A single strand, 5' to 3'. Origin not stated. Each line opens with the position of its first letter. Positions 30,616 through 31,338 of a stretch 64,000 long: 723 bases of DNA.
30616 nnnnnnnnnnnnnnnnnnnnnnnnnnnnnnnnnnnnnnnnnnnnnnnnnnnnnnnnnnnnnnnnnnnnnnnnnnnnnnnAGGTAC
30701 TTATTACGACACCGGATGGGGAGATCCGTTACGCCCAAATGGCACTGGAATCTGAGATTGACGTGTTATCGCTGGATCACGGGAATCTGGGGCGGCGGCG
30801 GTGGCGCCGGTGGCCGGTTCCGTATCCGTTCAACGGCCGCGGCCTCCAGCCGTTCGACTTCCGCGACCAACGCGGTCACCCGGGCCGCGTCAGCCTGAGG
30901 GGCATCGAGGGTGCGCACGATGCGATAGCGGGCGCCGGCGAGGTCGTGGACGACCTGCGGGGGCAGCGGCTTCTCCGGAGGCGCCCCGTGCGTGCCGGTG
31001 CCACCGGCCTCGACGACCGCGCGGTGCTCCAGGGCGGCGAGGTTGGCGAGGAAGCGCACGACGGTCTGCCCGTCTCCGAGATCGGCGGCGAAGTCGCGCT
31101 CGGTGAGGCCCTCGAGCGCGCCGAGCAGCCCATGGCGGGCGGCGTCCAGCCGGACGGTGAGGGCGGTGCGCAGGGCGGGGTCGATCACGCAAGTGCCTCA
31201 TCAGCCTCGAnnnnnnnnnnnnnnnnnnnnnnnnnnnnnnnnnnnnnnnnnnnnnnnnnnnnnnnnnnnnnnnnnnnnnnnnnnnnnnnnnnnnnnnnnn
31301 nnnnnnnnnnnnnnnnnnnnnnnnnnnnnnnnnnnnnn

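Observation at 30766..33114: Three-gene insertion splitting the conserved dgt-dnaG-rpoD block: DinB-like protein plus two tandem SH3b-CARDB membrane paralogues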

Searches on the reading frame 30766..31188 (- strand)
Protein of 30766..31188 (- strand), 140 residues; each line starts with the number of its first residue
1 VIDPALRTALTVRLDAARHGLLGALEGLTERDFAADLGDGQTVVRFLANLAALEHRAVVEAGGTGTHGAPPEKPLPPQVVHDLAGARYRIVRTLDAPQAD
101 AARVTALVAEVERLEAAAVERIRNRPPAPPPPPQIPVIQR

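Call 3: search_protein_families(library=pfam, proteins=[window:30766-31188:-], max_evalue=1)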
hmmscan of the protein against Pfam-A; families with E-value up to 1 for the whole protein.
window:30766-31188:- (140 aa): 3 families
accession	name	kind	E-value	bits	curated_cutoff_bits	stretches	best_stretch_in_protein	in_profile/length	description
PF13801.11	Metal_resist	-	0.01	16.5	29.2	1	82-123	67-108/125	Heavy-metal resistance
PF20271.3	CATASP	-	0.022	15.1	29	0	98-133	35-70/86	CATRA-Associated Small Protein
PF04978.18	MST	-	0.085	13.7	27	1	12-64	4-51/149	Mycothiol-S-transferase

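Call 4: search_protein_families(library=ncbifam, proteins=[window:30766-31188:-], max_evalue=1)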
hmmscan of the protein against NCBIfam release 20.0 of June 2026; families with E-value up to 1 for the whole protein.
window:30766-31188:- (140 aa): 0 families

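Call 11: find_homologous_proteins(query=window:30766-31188:-)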
Query window:30766-31188:- (140 aa): 68 proteins with E <= 0.001 among 966 candidates.
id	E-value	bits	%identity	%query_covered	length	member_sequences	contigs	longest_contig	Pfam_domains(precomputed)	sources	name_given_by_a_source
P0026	1.4e-74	267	92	89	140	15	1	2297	-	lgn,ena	-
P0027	1.2e-73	264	92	100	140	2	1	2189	-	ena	-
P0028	8.6e-70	251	88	100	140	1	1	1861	-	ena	-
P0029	2.3e-69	250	87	100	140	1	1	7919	-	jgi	jgi:hypothetical protein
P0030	1.2e-63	231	82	100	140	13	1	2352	-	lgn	-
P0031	3.0e-62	227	79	100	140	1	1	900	-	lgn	-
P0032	4.6e-62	226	81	100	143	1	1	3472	-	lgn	-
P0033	3.4e-61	223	78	100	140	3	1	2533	-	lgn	-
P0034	1.1e-60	222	78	94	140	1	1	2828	-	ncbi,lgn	-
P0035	1.2e-60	222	79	100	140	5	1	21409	-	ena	-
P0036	3.9e-59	217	79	100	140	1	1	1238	PF12867.13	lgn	-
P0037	1.3e-58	215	76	100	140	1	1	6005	-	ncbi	-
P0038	1.7e-58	215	77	100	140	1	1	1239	-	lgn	-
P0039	1.3e-57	212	77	91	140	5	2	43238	-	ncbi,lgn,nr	ncbi:MAG: hypothetical protein FJ037_04795 [Chloroflexi bacterium]|nr:hypothetical protein [Chlorofl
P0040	2.8e-57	211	76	100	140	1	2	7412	-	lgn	-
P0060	4.6e-30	123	55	91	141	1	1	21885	-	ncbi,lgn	ncbi:MAG: hypothetical protein AB7G21_02380 [Dehalococcoidia bacterium]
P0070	1.4e-23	102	65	63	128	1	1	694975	-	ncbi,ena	-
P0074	4.9e-18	84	59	59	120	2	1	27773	-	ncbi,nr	ncbi:MAG: hypothetical protein FJZ92_01820 [Chloroflexi bacterium]|nr:hypothetical protein [Chlorofl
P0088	1.1e-11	63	52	61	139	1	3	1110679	-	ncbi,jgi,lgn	jgi:hypothetical protein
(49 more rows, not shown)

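Call 14: search_protein_families(library=pfam, alignment_id=A1, max_evalue=0.1)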
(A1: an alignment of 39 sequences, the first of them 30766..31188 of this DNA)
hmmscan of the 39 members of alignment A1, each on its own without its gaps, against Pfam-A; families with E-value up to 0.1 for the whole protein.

A. member 1, window:30766-31188:- (140 aa): 3 families
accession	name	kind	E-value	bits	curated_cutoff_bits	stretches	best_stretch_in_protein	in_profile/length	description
PF13801.11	Metal_resist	-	0.01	16.5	29.2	1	82-123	67-108/125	Heavy-metal resistance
PF20271.3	CATASP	-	0.022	15.1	29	0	98-133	35-70/86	CATRA-Associated Small Protein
PF04978.18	MST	-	0.085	13.7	27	0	12-64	4-51/149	Mycothiol-S-transferase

B. families by the number of members that match (of 39 scanned): 11 families
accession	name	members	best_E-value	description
PF04978.18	MST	33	7.7e-05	Mycothiol-S-transferase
PF12867.12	DinB_2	25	7.3e-07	DinB superfamily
PF25213.1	HVO_A0261_N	3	0.00052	HVO_A0261 N-terminal domain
PF13801.11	Metal_resist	3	0.01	Heavy-metal resistance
PF12810.13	ALK_LTK_GRD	3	0.03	ALK/LTK, Glycine-rich domain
PF20271.3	CATASP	2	0.022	CATRA-Associated Small Protein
PF22233.2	PhyR_sigma-like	2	0.062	Response regulator PhyR, sigma-like domain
PF13977.11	TetR_C_6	1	0.018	BetI-type transcriptional repressor, C-terminal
PF04282.18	DUF438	1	0.036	Family of unknown function (DUF438)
PF14304.11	CSTF_C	1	0.049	Transcription termination and cleavage factor C-terminal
PF13463.12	HTH_27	1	0.093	Winged helix DNA-binding domain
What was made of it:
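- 30766..31188 (-): P1, a cytoplasmic DinB-fold four-helix bundle of 140 aa that lacks the metal-binding His triad. MST hits in 33 of 39 and DinB_2 hits in 25 of 39 family members (call 14).
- On DinB/YfiT/MST superfamily: In the family, 33 of 39 members give weak MST hits and 25 of 39 give DinB_2 hits, best E=7.3e-7 (call 14).
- Closest known: DinB/YfiT/MST. Same: Weak but consistent MST and DinB_2 profile hits across the family (call 14).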

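Call 15: search_solved_structures(query=A1, max_evalue=10, show_alignments=2)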
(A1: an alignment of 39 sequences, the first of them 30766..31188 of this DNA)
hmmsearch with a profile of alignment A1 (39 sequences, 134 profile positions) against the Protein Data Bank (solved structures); distinct sequences matched with E-value up to 10: 13.
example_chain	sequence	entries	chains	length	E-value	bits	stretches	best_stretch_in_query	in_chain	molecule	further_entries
2ou6_A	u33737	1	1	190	0.023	17.6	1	8-56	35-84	Hypothetical protein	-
1e0r_B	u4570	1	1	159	0.16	14.8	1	15-127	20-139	THERMOSOME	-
6s2v_A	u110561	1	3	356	0.22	14.4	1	35-89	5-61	(P)ppGpp synthetase I, SpoT/RelA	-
6s2t_A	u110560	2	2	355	0.22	14.4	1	35-96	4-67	(P)ppGpp synthetase I, SpoT/RelA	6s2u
7ohg_A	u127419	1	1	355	0.23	14.3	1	35-96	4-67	Guanosine-3',5'-bis(Diphosphate) 3'-pyrophosphohydrolase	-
5mp4_A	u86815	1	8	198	0.39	13.6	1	43-86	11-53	Protoplast secreted protein 2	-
9qt5_O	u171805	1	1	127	0.49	13.3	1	66-116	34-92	Large ribosomal subunit protein uL18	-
2e5n_A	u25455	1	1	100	0.68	12.8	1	67-116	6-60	RNA polymerase II elongation factor ELL2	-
7okx_M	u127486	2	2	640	0.76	12.7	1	60-116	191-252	RNA polymerase II elongation factor ELL2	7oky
6zzb_A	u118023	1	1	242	1.2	12.1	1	41-90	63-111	SAG family member (Sag19)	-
3gw4_A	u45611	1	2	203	2.5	11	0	14-57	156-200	Uncharacterized protein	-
2hz8_A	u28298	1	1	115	2.8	10.8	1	36-126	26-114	De novo designed diiron protein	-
2yqy_A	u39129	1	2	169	8.3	9.3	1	8-47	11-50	Hypothetical protein TTHA0303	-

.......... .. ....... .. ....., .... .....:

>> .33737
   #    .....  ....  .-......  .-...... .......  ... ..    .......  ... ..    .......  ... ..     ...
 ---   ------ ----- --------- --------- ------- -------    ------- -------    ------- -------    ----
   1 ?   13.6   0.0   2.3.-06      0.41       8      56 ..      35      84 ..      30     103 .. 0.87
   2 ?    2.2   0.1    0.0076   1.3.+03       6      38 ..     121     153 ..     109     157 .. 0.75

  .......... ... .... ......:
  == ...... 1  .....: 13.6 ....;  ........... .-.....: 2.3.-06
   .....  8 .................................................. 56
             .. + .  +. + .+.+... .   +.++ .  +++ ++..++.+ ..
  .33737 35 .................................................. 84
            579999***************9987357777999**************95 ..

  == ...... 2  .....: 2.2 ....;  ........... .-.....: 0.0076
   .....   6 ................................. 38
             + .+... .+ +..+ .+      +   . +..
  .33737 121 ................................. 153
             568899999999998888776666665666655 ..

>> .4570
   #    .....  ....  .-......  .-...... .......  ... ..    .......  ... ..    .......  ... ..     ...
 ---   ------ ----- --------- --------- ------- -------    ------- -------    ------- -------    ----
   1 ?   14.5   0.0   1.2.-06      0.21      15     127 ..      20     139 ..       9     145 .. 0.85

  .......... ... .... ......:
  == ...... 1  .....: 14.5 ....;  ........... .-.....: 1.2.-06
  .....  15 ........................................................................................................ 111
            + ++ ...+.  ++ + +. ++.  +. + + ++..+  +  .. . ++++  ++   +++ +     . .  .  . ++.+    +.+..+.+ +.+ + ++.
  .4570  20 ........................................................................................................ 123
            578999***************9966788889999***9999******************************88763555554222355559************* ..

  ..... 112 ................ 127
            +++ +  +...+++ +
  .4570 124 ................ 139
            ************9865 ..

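Call 17: predict_structure(alignment_id=A1)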
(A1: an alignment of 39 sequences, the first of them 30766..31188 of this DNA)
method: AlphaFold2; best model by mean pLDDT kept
length: 140 residues; sequences in the alignment: 39
mean_pLDDT: 91.1   pTM: 0.83
mean pLDDT of the five models: 91.1, 90.8, 90.5, 89.7, 89.5
residues with pLDDT >= 90: 97; 70-90: 39; 50-70: 4; < 50: 0
segments of 3 or more residues with pLDDT < 50: none
pLDDT, mean of each block of 10 residues (from residue 1): 96 98 92 85 94 96 81 89 95 95 98 98 84 74
secondary structure, 60 per line:
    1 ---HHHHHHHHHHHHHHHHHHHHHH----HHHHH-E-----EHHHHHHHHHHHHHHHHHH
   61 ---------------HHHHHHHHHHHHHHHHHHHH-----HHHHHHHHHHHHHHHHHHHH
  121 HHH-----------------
elements in order: H4-25 H30-34 H43-60 H76-95 H101-123
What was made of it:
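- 30766..31188 (-): AF2 pLDDT 91 (call 17).
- On DinB/YfiT/MST superfamily: AF2 pLDDT 91 with four long helices (call 17).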

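Call 22: fold_search(model_id=the predicted structure, library=pdb)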
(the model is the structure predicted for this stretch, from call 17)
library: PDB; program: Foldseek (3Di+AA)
matches with E <= 10: 186; with E <= 0.001: 0
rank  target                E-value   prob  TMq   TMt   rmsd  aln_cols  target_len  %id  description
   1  2ou6                  9.9e-03  1.00  0.61  0.48   5.3       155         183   23  Crystal structure of a putative metalloenzyme of the duf664 family (dr_1065) from deinococcus radiodurans at 1.80 A reso (released 2007-02-20)
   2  2hkv                  6.0e-02  1.00  0.62  0.59   4.3       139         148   14  CRYSTAL STRUCTURE OF A PUTATIVE MEMBER OF THE DINB FAMILY (EXIG_1237) FROM EXIGUOBACTERIUM SIBIRICUM 255-15 AT 1.70 A RE (released 2006-08-15)
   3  8ux5_A                2.4e-01  0.99  0.65  0.23   3.9       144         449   12  OvsA M401Y/Q430N/A431F from Halomonas utahensis, a hercynine-binding variant with selenoneine-biosynthetic activity (released 2024-07-17)
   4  2yqy_A                2.7e-01  0.99  0.59  0.65   4.5       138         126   17  Crystal structure of TT2238, a four-helix bundle protein (released 2008-03-04)
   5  2nsf                  3.3e-01  0.41  0.29  0.18  12.8       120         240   19  Crystal structure of the mycothiol-dependent maleylpyruvate isomerase (released 2007-04-10)
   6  2nsg                  3.5e-01  0.41  0.30  0.19  12.6       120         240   17  Crystal structure of the mycothiol-dependent maleylpyruvate isomerase H52A mutant (released 2007-04-10)
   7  2yqy_B                6.2e-01  0.98  0.60  0.66   4.3       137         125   15  Crystal structure of TT2238, a four-helix bundle protein (released 2008-03-04)
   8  2qnl                  6.5e-01  0.93  0.57  0.50   5.5       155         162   12  CRYSTAL STRUCTURE OF A PUTATIVE DNA DAMAGE-INDUCIBLE PROTEIN (CHU_0679) FROM CYTOPHAGA HUTCHINSONII ATCC 33406 AT 1.50 A (released 2007-07-31)
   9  2p1a_B                8.0e-01  0.97  0.67  0.63   3.9       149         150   12  Crystal structure of a putative metal-binding protein (bce_2162) from bacillus cereus atcc 10987 at 2.10 A resolution (released 2007-03-20)
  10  6qki_A                8.8e-01  0.95  0.62  0.24   5.1       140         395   12  Native structure of EgtB from Chloracidobacterium thermophilum, a type II sulfoxide synthase (released 2019-03-27)
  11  3di5                  8.8e-01  0.80  0.52  0.50   5.2       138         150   13  Crystal structure of a dinb-like protein (bce_4655) from bacillus cereus atcc 10987 at 2.01 A resolution (released 2008-08-19)
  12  5cog_A                9.8e-01  0.23  0.31  0.26  11.6       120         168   14  Crystal structure of Yeast IRC4 (released 2016-02-03)
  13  5cog_B                1.1e+00  0.21  0.30  0.26  11.6       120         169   14  Crystal structure of Yeast IRC4 (released 2016-02-03)
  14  9div_H                1.1e+00  0.14  0.26  0.28  15.3       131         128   18  The crystal structure of de novo designed ChuA binding protein C8 (released 2025-05-21)
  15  3og6_A                1.3e+00  0.05  0.18  0.18  16.5       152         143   17  The crystal structure of human interferon lambda 1 complexed with its high affinity receptor in space group P212121 (released 2010-10-20)
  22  2p1a_A                1.6e+00  0.69  0.53  0.53   5.1       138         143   14  Crystal structure of a putative metal-binding protein (bce_2162) from bacillus cereus atcc 10987 at 2.10 A resolution (released 2007-03-20)
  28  9ya0_DA               1.8e+00  0.06  0.21  0.11  12.5       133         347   11  Cryo-EM structure of pre-conoid ring 2 (PCR P2 ring)from Toxoplasma gondii (released 2025-11-19)
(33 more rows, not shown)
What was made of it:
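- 30766..31188 (-): Foldseek top hits are DUF664 and DinB structures (call 22).
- On DinB/YfiT/MST superfamily: Foldseek top hits are 2ou6, 2hkv, 2yqy, the EgtB N-terminal domain and 2p1a, with TM-scores 0.59-0.67 and probabilities 0.95-1.0 but weak E-values (best 0.0099) (call 22).
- Closest known: DinB/YfiT/MST. Same: Four-helix-bundle fold (calls 17, 22).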

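Call 23: find_encoding_contigs(protein=P0088, flank=6000, max_places=2)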
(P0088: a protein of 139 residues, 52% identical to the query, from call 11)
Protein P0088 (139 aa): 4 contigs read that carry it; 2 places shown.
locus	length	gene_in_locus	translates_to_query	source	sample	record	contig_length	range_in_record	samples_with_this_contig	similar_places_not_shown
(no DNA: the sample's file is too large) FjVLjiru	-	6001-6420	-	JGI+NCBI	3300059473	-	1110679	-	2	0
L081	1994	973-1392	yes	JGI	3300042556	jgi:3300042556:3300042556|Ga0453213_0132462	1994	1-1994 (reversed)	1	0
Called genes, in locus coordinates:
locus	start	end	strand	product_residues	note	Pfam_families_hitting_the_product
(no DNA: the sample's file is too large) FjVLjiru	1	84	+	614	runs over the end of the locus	PF13522:GATase_6, PF13537:GATase_7, PF01380:SIS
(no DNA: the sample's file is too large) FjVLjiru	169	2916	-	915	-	PF01326:PPDK_N, PF00391:PEP-utilizers, PF02896:PEP-utilizers_C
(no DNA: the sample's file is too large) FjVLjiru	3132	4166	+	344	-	PF01966:HD, PF13286:HD_assoc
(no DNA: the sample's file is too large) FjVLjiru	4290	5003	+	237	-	-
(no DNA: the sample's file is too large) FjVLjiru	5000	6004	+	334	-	-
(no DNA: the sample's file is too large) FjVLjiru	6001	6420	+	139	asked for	-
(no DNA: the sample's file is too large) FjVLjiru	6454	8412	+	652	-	PF01807:Zn_ribbon_DnaG, PF08275:DNAG_N, PF01751:Toprim, PF13155:Toprim_2, PF13662:Toprim_4, PF10410:DnaB_bind (weak)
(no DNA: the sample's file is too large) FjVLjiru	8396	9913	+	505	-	PF00140:Sigma70_r1_2, PF04542:Sigma70_r2, PF04539:Sigma70_r3, PF04545:Sigma70_r4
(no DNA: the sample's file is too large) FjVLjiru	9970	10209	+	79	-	PF09723:Zn_ribbon_8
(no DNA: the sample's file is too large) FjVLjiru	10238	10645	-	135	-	-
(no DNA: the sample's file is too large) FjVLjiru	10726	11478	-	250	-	PF00561:Abhydrolase_1, PF12146:Hydrolase_4 (weak), PF12697:Abhydrolase_6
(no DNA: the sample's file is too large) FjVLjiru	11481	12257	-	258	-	PF07314:Lit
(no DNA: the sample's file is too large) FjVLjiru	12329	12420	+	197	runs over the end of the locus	PF14595:Thioredoxin_9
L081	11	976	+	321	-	-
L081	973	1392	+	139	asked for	-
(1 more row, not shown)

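Call 45: find_encoding_contigs(protein=P0070, flank=8000, max_places=2)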
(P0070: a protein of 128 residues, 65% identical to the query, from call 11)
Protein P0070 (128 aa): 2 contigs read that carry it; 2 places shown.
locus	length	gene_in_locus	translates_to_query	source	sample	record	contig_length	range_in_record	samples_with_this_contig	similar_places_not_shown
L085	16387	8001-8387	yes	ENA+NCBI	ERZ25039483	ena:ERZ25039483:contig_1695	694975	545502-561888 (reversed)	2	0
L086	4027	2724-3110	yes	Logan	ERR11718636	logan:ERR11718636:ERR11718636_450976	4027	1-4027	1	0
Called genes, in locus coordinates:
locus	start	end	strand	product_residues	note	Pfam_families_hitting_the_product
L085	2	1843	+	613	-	PF13522:GATase_6, PF13537:GATase_7, PF01380:SIS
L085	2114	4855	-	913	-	PF01326:PPDK_N, PF00391:PEP-utilizers, PF02896:PEP-utilizers_C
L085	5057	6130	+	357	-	PF01966:HD, PF13286:HD_assoc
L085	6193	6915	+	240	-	PF07705:CARDB (weak)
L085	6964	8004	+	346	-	-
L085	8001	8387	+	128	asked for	-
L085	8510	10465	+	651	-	PF01807:Zn_ribbon_DnaG, PF08275:DNAG_N, PF01751:Toprim, PF13155:Toprim_2, PF13662:Toprim_4, PF10410:DnaB_bind (weak)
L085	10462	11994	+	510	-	PF03979:Sigma70_r1_1 (weak), PF00140:Sigma70_r1_2, PF04542:Sigma70_r2, PF04539:Sigma70_r3, PF04545:Sigma70_r4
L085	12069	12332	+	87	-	PF09723:Zn_ribbon_8, PF23451:Zn_ribbon_PaaD (faint)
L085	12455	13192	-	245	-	PF07314:Lit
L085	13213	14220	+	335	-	PF03819:MazG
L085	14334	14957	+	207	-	PF14595:Thioredoxin_9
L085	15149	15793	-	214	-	PF17032:Zn_ribbon_15 (faint), PF13248:Zn_ribbon_3 (faint), PF12773:DZR, PF13240:Zn_Ribbon_1 (faint)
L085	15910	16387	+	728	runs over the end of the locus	PF00580:UvrD-helicase, PF13245:AAA_19, PF13361:UvrD_C, PF13538:UvrD_C_2, PF21196:PcrA_UvrD_tudor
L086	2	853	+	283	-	?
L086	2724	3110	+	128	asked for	-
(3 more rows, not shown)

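Call 67: search_protein_representatives(alignment_id=A1)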
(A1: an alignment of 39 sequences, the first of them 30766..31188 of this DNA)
Query: 39 sequences, 134 profile positions. Proteins with E-value up to 0.001 (for the whole library): 124; up to 1e-10: 57; up to 1e-30: 13. The best 124 are listed.
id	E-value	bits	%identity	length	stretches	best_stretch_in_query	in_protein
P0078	8.6e-44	164.7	-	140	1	5-131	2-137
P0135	5.2e-39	149.2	-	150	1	1-133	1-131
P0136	2.3e-38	147.1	-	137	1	6-129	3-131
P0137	1.9e-37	144.1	-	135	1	5-129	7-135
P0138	3.9e-36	139.9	-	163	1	6-133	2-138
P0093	5.0e-36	139.5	-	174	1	4-129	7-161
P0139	1.6e-35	137.9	-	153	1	3-131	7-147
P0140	4.6e-35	136.4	-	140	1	1-129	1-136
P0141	2.6e-34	134.0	-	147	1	5-131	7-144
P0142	1.5e-33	131.5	-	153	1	1-131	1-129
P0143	8.8e-33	129.0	-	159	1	6-133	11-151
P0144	3.7e-32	127.0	-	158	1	7-128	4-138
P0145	7.8e-32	126.0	-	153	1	6-130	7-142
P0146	1.8e-30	121.6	-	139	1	8-129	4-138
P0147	1.3e-29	118.7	-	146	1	7-130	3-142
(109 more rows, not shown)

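Call 71: list_cluster_members(proteins=[P0088, P0070, P0024, P0008, P0097, P0131, P0039, P0060, P0074, P0013])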
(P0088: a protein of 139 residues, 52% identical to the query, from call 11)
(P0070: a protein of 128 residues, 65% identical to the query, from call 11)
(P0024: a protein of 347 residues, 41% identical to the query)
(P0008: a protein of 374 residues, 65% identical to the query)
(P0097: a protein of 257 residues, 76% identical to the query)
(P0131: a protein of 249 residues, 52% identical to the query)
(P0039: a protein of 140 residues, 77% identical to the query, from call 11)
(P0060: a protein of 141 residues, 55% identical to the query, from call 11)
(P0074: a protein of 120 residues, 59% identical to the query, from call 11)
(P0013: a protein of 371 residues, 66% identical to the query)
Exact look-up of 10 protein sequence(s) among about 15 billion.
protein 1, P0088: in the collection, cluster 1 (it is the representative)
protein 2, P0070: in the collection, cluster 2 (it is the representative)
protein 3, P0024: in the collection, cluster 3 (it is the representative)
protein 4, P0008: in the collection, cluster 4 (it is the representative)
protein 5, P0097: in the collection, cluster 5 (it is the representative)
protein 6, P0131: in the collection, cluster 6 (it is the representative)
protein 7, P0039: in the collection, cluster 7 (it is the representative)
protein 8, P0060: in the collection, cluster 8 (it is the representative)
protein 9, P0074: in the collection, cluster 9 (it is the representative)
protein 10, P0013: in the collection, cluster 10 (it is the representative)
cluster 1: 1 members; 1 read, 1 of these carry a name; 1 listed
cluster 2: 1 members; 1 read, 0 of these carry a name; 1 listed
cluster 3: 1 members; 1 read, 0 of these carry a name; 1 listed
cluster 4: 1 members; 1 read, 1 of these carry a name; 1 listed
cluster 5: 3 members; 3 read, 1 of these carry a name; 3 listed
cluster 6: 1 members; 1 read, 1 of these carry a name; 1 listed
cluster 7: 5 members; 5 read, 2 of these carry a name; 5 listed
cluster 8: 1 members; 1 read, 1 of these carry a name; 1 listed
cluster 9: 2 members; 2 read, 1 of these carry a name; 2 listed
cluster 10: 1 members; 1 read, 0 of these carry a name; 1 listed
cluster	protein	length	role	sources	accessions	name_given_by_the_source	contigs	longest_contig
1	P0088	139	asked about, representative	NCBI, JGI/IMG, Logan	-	hypothetical protein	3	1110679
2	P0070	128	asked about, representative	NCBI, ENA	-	-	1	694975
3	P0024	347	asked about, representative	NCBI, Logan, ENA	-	-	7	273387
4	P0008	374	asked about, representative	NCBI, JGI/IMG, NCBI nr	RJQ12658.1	MAG: hypothetical protein C4558_01335 [Dehalococcoidia bacterium]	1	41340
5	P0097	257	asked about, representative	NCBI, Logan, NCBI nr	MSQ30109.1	MAG: SH3 domain-containing protein [Dehalococcoidia bacterium] | SH3 domain-containing protein [Dehalococcoidia bacterium]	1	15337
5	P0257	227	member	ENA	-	-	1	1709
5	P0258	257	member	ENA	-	-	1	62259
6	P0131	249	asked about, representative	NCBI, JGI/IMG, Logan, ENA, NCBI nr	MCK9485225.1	MAG: hypothetical protein M0R73_00765 [Dehalococcoidia bacterium] | hypothetical protein [Dehalococcoidia bacterium]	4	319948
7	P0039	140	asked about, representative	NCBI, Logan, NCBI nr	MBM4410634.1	MAG: hypothetical protein FJ037_04795 [Chloroflexi bacterium] | hypothetical protein [Chloroflexota bacterium]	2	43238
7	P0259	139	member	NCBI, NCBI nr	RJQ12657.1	MAG: hypothetical protein C4558_01330 [Dehalococcoidia bacterium]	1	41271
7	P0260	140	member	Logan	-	-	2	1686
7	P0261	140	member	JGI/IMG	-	-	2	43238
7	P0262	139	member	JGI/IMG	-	-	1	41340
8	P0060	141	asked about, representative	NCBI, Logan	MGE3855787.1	MAG: hypothetical protein AB7G21_02380 [Dehalococcoidia bacterium]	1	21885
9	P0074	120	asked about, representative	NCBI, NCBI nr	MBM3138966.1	MAG: hypothetical protein FJZ92_01820 [Chloroflexi bacterium] | hypothetical protein [Chloroflexota bacterium]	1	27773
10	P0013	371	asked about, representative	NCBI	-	-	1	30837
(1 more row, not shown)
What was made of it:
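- All are annotated as hypothetical (call 71).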
